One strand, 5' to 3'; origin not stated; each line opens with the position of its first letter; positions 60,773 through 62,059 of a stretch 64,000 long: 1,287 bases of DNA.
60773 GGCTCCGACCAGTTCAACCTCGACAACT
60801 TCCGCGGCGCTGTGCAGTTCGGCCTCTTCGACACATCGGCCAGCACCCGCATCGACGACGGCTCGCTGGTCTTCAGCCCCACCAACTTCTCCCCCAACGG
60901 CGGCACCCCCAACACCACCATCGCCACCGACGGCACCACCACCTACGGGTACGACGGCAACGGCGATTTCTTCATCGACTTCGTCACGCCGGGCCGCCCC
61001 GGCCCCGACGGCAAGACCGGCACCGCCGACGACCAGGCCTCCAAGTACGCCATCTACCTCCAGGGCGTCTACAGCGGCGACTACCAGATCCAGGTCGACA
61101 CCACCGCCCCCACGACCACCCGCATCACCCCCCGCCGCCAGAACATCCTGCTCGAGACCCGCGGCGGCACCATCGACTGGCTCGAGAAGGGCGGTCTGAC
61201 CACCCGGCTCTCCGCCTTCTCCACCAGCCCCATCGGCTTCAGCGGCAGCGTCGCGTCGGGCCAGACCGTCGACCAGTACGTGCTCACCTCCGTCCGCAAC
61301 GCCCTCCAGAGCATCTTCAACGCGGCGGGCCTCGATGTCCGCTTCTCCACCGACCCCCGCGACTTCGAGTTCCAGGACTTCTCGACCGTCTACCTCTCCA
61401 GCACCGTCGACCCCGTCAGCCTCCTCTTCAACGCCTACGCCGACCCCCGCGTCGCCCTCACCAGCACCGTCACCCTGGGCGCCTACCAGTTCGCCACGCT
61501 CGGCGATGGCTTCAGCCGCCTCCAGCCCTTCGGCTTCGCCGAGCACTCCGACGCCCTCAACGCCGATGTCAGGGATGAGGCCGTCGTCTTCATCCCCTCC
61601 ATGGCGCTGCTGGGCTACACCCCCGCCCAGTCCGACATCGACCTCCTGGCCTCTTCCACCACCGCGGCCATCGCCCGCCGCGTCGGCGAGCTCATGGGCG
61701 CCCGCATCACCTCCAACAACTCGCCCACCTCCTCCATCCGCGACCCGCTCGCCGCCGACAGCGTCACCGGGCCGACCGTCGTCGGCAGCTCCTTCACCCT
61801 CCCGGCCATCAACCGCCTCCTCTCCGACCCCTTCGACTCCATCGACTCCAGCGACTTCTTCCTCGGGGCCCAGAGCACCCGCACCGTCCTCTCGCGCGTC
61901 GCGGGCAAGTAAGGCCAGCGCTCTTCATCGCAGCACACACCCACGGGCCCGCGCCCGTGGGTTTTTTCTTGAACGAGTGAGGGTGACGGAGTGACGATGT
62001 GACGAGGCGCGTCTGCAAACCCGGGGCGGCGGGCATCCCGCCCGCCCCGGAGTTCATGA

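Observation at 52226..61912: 3228-aa secreted giant with an N-terminal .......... motif, a beta-helix-like core and a C-terminal domain lacking recognisable catalytic motifs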

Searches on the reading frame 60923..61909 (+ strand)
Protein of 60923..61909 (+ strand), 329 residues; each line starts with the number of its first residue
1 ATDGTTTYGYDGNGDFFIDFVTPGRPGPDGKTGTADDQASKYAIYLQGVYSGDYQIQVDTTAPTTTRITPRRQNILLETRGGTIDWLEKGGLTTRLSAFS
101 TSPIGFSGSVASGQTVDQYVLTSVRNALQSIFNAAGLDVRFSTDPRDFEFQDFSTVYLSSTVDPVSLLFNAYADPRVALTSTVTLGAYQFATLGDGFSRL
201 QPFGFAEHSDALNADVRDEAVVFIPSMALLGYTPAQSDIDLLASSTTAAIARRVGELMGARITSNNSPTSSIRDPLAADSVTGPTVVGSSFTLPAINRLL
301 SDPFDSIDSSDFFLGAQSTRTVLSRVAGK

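Call 10: search_protein_families(library=pfam, proteins=[window:60923-61909:+], max_evalue=5)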
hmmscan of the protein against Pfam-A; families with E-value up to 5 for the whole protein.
window:60923-61909:+ (329 aa): 0 families

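Call 29: search_solved_structures(query=A1, max_evalue=1, show_alignments=3)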
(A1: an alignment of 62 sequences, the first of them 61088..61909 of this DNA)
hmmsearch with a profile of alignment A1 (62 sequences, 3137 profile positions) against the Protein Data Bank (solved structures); distinct sequences matched with E-value up to 1: 0.

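Call 33: search_solved_structures(query=A2, max_evalue=10, show_alignments=3)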
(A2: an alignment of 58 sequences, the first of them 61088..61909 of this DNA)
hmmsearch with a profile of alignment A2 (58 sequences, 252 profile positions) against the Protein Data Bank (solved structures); distinct sequences matched with E-value up to 10: 0.

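Call 44: predict_structure(alignment_id=A2)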
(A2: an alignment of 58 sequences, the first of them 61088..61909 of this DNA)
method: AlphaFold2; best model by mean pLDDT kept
length: 274 residues; sequences in the alignment: 58
mean_pLDDT: 83.4   pTM: 0.84
mean pLDDT of the five models: 83.4, 82.8, 79.2, 78.5, 76.3
residues with pLDDT >= 90: 157; 70-90: 61; 50-70: 32; < 50: 24
segments of 3 or more residues with pLDDT < 50: 121-138
pLDDT, mean of each block of 10 residues (from residue 1): 49 81 96 85 97 96 97 96 96 97 92 55 47 45 73 84 95 92 94 96 92 89 85 78 88 74 86 74
secondary structure, 60 per line:
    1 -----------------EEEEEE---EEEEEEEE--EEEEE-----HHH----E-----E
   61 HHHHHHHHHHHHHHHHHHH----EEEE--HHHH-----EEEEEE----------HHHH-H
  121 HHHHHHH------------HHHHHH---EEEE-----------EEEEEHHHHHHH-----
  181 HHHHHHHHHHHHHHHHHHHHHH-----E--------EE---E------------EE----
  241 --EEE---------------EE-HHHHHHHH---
elements in order: E18-23 E27-34 E37-41 H61-79 E84-87 H90-93 E99-104 H115-118 H120-127 H140-145 E149-152 E164-168 H169-175 H181-202 E243-245 H264-271
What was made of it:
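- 61133..61909 (+): C-terminal pseudo-metzincin domain (residues 2970-3228). AF2 model: pLDDT 83.4, pTM 0.84 (call 44).
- On Metzincin metalloproteases (clan MA(M)): AF2 model: pLDDT 83.4 (call 44).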

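Call 46: fold_search(model_id=the predicted structure, library=pdb)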
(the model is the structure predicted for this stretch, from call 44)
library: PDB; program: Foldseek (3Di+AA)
matches with E <= 10: 81; with E <= 0.001: 0
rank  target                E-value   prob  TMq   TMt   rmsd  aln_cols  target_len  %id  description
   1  4dd8_A                8.3e-02  0.72  0.35  0.46   8.9       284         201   10  ADAM-8 metalloproteinase domain with bound batimastat (released 2012-06-06)
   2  2erq_B                1.2e-01  0.35  0.27  0.19  13.8       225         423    9  Crystal structure of vascular apoptosis-inducing protein-1(tetragonal crystal form) (released 2006-06-20)
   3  1r55_A                1.4e-01  0.33  0.28  0.35  13.6       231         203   13  Crystal structure of the catalytic domain of human ADAM 33 (released 2004-10-12)
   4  7pol_A                1.6e-01  0.51  0.31  0.26   6.9       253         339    9  Crystal structure of profragilysin-3 (proBFT-3) from Bacteroides fragilis in complex with flumequine (released 2022-09-14)
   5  3p24_D                1.7e-01  0.33  0.30  0.24   7.8       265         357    9  Structure of profragilysin-3 from Bacteroides fragilis (released 2010-12-29)
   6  7poq_B                1.9e-01  0.33  0.29  0.24   7.8       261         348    9  Crystal structure of profragilysin-3 (proBFT-3) from Bacteroides fragilis in complex with foliosidine in P41212. (released 2022-09-14)
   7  2e3x_A                1.9e-01  0.25  0.26  0.18  14.2       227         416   12  Crystal structure of Russell's viper venom metalloproteinase (released 2007-12-11)
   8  7pou_B                2.1e-01  0.41  0.32  0.26   7.3       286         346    9  Crystal structure of profragilysin-3 (proBFT-3) from Bacteroides fragilis in complex with hesperetin. (released 2022-09-14)
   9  7pou_A                2.3e-01  0.33  0.31  0.26   7.6       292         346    9  Crystal structure of profragilysin-3 (proBFT-3) from Bacteroides fragilis in complex with hesperetin. (released 2022-09-14)
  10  7poq_A                2.5e-01  0.33  0.30  0.25   6.7       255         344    9  Crystal structure of profragilysin-3 (proBFT-3) from Bacteroides fragilis in complex with foliosidine in P41212. (released 2022-09-14)
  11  3hdb_A                2.6e-01  0.28  0.28  0.19  15.6       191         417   14  Crystal structure of AaHIV, A metalloproteinase from venom of Agkistrodon Acutus (released 2009-08-11)
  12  2erq_A                2.6e-01  0.20  0.30  0.22  14.3       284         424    7  Crystal structure of vascular apoptosis-inducing protein-1(tetragonal crystal form) (released 2006-06-20)
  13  7pol_B                2.8e-01  0.35  0.30  0.25   7.0       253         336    9  Crystal structure of profragilysin-3 (proBFT-3) from Bacteroides fragilis in complex with flumequine (released 2022-09-14)
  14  3p24_C                2.8e-01  0.35  0.30  0.25   6.9       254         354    9  Structure of profragilysin-3 from Bacteroides fragilis (released 2010-12-29)
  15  1bsw                  3.1e-01  0.20  0.28  0.36  12.2       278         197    9  ACUTOLYSIN A FROM SNAKE VENOM OF AGKISTRODON ACUTUS AT PH 7.5 (released 1999-08-26)
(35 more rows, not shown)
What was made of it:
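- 61133..61909 (+): 38 of the top 40 PDB matches are metzincins, best E 0.083 (call 46).
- On Metzincin metalloproteases (clan MA(M)): 38 of the top 40 PDB matches are metzincins, but the best is E 0.083, TM 0.35/0.46 (call 46).
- Closest known: Metzincin zinc metalloproteases. Same: The top fold matches are ADAM8, ADAM33, fragilysin and MMPs (call 46).
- The Foldseek match of the C-terminal domain to metzincins is individually non-significant (best E 0.083, TM 0.35/0.46, call 46), so the homology rests mainly on sequence profiles.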

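Call 53: search_protein_representatives(alignment_id=A2)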
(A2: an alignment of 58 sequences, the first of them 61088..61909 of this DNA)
Query: 58 sequences, 252 profile positions. Proteins with E-value up to 0.001 (for the whole library): 201; up to 1e-10: 142; up to 1e-30: 122. The best 150 are listed.
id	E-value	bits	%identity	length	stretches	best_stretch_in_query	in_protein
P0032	2.2e-99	348.2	-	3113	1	1-251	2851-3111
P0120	2.6e-98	344.7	-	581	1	1-251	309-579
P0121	2.8e-98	344.6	-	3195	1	1-251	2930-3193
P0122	2.4e-97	341.5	-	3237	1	1-251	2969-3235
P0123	2.2e-96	338.4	-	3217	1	1-251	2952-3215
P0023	2.5e-96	338.2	-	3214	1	1-251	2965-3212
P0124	3.0e-96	337.9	-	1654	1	1-250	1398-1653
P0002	8.0e-96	336.5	-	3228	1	3-249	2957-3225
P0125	2.1e-95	335.2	-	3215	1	1-251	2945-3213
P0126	4.9e-95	333.9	-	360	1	1-251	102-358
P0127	5.0e-95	333.9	-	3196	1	1-251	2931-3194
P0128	6.8e-95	333.5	-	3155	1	10-251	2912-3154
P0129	1.8e-94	332.1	-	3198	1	1-250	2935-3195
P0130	5.4e-94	330.5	-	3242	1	1-251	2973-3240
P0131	6.1e-94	330.3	-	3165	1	6-250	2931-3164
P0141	2.8e-89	315.1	-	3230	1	1-251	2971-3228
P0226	8.1e-25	103.9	-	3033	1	7-200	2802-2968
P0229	9.7e-23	97.1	-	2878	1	4-190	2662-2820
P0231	1.4e-22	96.6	-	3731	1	5-190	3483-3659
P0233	2.9e-19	85.7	-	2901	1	3-186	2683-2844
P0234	4.2e-18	81.9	-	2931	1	5-189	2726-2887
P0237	4.2e-16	75.4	-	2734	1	4-190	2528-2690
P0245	6.9e-09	51.7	-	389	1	63-188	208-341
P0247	1.0e-08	51.1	-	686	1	63-187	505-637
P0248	1.4e-07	47.4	-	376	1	82-214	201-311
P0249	2.6e-07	46.6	-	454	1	99-201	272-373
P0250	3.7e-07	46.0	-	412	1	66-200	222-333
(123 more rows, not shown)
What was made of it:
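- The family profile matches more than 120 proteins at E < 1e-30 (call 53).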

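Call 56: search_protein_families(library=pfam, proteins=[P0245, P0247, P0248, P0249, P0250], max_evalue=0.1)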
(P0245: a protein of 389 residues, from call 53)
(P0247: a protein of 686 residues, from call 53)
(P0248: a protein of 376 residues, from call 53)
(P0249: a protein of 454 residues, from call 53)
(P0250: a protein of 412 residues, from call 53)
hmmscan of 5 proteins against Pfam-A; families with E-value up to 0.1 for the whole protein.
P0245 (389 aa): 6 families
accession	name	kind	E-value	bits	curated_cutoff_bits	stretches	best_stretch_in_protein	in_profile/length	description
PF00413.30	Peptidase_M10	-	3.9e-05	24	24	1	318-347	104-133/159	Matrixin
PF16313.11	DUF4953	-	0.00029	20.6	24.2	1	319-344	10-35/316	Met-zincin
PF13688.12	Reprolysin_5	-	0.0014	19.3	27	1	323-343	142-162/196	Metallo-peptidase family M12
PF13582.12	Reprolysin_3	-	0.0029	18.6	22.4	1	321-339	105-123/123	Metallo-peptidase family M12B Reprolysin-like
PF05572.19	Peptidase_M43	-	0.014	15.8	23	1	320-342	66-88/152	Pregnancy-associated plasma protein-A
PF13583.11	Reprolysin_4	-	0.084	13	22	0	326-342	139-155/203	Metallo-peptidase family M12B Reprolysin-like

P0247 (686 aa): 6 families
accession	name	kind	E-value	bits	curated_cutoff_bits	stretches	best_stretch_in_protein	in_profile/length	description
PF13620.12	CarboxypepD_reg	-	1.4e-07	32.2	32.3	2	237-271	25-60/82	Carboxypeptidase regulatory-like domain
PF00413.30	Peptidase_M10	-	0.00017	21.9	24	1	616-645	105-134/159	Matrixin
PF13688.12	Reprolysin_5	-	0.0073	17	27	1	598-638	119-160/196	Metallo-peptidase family M12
PF13582.12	Reprolysin_3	-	0.012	16.5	22.4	1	616-636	107-123/123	Metallo-peptidase family M12B Reprolysin-like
PF16313.11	DUF4953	-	0.019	14.6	24.2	1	616-638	10-32/316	Met-zincin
PF05572.19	Peptidase_M43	-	0.044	14.2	23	1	617-638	66-87/152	Pregnancy-associated plasma protein-A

P0248 (376 aa): 8 families
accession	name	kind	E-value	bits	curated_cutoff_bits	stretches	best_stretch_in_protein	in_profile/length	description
PF00413.30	Peptidase_M10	-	3.3e-06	27.5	24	1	263-296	102-135/159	Matrixin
PF16313.11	DUF4953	-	0.00021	21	24.2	1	263-297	7-41/316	Met-zincin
PF13582.12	Reprolysin_3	-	0.001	20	22.4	1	212-286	74-123/123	Metallo-peptidase family M12B Reprolysin-like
PF13688.12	Reprolysin_5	-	0.0052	17.5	27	1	267-295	139-164/196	Metallo-peptidase family M12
PF13583.11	Reprolysin_4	-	0.019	15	22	1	270-291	136-157/203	Metallo-peptidase family M12B Reprolysin-like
PF07998.17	Peptidase_M54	-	0.039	14.4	24.4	1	240-299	119-174/194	Peptidase family M54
PF13574.12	Reprolysin_2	-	0.062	13.6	27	0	224-291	84-147/195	Metallo-peptidase family M12B Reprolysin-like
PF06262.17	Zincin_1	-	0.095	13.1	22.4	0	230-284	37-88/97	Zincin-like metallopeptidase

P0249 (454 aa): 10 families
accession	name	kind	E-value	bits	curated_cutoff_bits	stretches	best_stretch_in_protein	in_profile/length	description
PF00413.30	Peptidase_M10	-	0.00011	22.6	24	1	336-370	103-136/159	Matrixin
PF13688.12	Reprolysin_5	-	0.00027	21.7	27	1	334-363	134-163/196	Metallo-peptidase family M12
PF13582.12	Reprolysin_3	-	0.00041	21.3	22.4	1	283-358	61-123/123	Metallo-peptidase family M12B Reprolysin-like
PF16313.11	DUF4953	-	0.00093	18.9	24.2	1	336-357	8-29/316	Met-zincin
PF05572.19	Peptidase_M43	-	0.0051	17.2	23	1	303-360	37-87/152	Pregnancy-associated plasma protein-A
PF10462.15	Peptidase_M66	-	0.0073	15.8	20.6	1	313-358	164-209/306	Peptidase M66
PF13583.11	Reprolysin_4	-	0.011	15.9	22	1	341-366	135-160/203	Metallo-peptidase family M12B Reprolysin-like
PF07998.17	Peptidase_M54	-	0.025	15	24.4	1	287-361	95-165/194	Peptidase family M54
PF12388.14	Peptidase_M57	-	0.028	14.6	21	1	339-358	131-150/212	Dual-action HEIGH metallo-peptidase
PF06262.17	Zincin_1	-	0.095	13.1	22.4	0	310-356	45-88/97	Zincin-like metallopeptidase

P0250 (412 aa): 8 families
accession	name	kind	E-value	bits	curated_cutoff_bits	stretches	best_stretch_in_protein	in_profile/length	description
PF00413.30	Peptidase_M10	-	1.1e-06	29.1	24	1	276-333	102-136/159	Matrixin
PF13688.12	Reprolysin_5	-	0.00038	21.2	27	1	273-327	113-163/196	Metallo-peptidase family M12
PF16313.11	DUF4953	-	0.00053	19.7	24.2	1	299-331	7-39/316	Met-zincin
PF07998.17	Peptidase_M54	-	0.0064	16.9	24.4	1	308-337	148-176/194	Peptidase family M54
PF05572.19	Peptidase_M43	-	0.0098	16.3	23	1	301-326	64-89/152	Pregnancy-associated plasma protein-A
PF12388.14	Peptidase_M57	-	0.016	15.4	21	1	306-322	134-150/212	Dual-action HEIGH metallo-peptidase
PF13582.12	Reprolysin_3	-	0.023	15.6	22.4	1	302-322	107-123/123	Metallo-peptidase family M12B Reprolysin-like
PF13583.11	Reprolysin_4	-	0.098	12.7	22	0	307-327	137-157/203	Metallo-peptidase family M12B Reprolysin-like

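Call 73: list_cluster_members(proteins=[P0229, P0233, P0234, P0237, P0226, P0231, P0248, P0250, P0245])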
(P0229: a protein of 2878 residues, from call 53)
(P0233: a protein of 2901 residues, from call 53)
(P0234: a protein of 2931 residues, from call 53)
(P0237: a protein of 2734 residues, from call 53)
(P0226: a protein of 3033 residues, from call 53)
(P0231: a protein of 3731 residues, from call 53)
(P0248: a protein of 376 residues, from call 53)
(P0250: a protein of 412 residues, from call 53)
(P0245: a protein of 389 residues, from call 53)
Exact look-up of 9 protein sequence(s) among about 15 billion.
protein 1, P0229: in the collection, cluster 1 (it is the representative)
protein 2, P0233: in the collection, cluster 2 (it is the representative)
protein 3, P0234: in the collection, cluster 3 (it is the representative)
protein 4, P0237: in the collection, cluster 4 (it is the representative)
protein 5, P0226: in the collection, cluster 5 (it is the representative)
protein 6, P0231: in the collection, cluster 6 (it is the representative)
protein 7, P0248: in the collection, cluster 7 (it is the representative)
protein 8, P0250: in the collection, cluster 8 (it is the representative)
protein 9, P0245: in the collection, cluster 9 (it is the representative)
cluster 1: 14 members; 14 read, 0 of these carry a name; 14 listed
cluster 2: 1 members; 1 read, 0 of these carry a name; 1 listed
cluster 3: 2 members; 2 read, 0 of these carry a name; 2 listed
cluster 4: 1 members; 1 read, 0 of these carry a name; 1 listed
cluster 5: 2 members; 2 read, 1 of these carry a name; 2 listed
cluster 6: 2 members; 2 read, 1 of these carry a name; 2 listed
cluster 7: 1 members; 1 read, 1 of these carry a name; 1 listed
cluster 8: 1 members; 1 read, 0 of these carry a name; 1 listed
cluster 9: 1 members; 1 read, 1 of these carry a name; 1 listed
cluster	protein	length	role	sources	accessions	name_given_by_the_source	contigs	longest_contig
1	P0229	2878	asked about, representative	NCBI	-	-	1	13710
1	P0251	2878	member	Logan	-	-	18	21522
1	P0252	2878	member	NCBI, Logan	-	-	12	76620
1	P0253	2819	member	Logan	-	-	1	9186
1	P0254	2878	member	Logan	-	-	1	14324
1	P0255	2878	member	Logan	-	-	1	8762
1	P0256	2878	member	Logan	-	-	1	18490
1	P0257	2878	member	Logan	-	-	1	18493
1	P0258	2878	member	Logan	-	-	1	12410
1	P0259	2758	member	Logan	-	-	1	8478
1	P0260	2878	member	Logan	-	-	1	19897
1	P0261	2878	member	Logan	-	-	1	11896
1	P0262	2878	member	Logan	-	-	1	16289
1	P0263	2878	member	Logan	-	-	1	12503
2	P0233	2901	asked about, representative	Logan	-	-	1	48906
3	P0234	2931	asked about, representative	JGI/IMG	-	-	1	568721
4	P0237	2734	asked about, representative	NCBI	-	-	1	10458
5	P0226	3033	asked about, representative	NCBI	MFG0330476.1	MAG: beta strand repeat-containing protein [Phycisphaerales bacterium]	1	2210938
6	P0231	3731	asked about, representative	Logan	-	-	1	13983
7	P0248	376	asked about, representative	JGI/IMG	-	hypothetical protein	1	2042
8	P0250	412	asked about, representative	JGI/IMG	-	-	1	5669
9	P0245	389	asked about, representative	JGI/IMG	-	hypothetical protein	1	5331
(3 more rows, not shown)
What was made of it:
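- NCBI names one relative 'beta strand repeat-containing protein' (call 73).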

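Call 95: find_encoding_contigs(protein=P0234, flank=8000, max_places=1)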
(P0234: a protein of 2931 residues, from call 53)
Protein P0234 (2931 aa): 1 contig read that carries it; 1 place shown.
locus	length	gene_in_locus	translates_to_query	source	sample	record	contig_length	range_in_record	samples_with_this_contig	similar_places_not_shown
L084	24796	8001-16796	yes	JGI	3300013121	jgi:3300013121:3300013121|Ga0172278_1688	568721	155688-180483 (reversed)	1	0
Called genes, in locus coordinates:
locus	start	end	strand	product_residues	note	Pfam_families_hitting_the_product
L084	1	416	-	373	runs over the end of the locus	PF00437:T2SSE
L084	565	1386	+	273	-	PF08282:Hydrolase_3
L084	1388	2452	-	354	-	PF02746:MR_MLE_N, PF13378:MR_MLE_C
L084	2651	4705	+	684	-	PF00009:GTP_EFTU, PF01926:MMR_HSR1 (weak), PF22042:EF-G_D2, PF14492:EFG_III, PF03764:EFG_IV, PF00679:EFG_C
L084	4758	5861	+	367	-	PF04166:PdxA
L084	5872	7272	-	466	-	PF00072:Response_reg, PF00158:Sigma54_activat, PF14532:Sigma54_activ_2, PF07728:AAA_5 (weak), PF25601:AAA_lid_14, PF02954:HTH_8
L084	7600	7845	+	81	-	-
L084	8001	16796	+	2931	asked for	-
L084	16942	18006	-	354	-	PF03320:FBPase_glpX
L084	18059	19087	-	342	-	PF03781:FGE-sulfatase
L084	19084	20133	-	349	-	PF01790:LGT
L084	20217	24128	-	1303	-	PF07517:SecA_DEAD, PF01043:SecA_PP_bind, PF21090:P-loop_SecA, PF07516:SecA_SW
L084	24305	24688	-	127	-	-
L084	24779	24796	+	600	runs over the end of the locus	PF16113:ECH_2, PF00378:ECH_1, PF02737:3HCDH_N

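Call 96: find_encoding_contigs(protein=P0226, flank=8000, max_places=1)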
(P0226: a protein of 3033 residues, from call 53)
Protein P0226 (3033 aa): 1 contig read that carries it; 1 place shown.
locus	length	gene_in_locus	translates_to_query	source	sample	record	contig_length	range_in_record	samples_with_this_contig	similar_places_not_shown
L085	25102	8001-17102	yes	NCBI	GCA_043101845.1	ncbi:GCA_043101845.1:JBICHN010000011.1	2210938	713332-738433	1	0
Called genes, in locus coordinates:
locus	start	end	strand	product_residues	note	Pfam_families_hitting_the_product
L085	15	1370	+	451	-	PF00364:Biotin_lipoyl, PF02817:E3_binding, PF00198:2-oxoacid_dh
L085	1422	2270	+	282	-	PF00753:Lactamase_B, PF12706:Lactamase_B_2 (faint), PF23023:Anti-Pycsar_Apyc1 (weak)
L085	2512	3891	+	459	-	PF25954:Beta-barrel_RND_2 (faint), PF25919:BSH_CusB (faint), PF25917:BSH_RND (weak), PF25973:BSH_CzcB (weak)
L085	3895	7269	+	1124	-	PF00873:ACR_tran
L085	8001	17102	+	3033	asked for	-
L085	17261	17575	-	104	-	PF01329:Pterin_4a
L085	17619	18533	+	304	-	PF00749:tRNA-synt_1c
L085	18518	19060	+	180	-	PF02643:DUF192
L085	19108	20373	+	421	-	PF07228:SpoIIE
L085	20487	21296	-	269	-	PF25025:EF-Ts_N (faint), PF00889:EF_TS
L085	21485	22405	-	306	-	PF00318:Ribosomal_S2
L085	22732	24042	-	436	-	PF01979:Amidohydro_1, PF12890:DHOase, PF07969:Amidohydro_3 (weak)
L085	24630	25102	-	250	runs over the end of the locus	PF01746:tRNA_m1G_MT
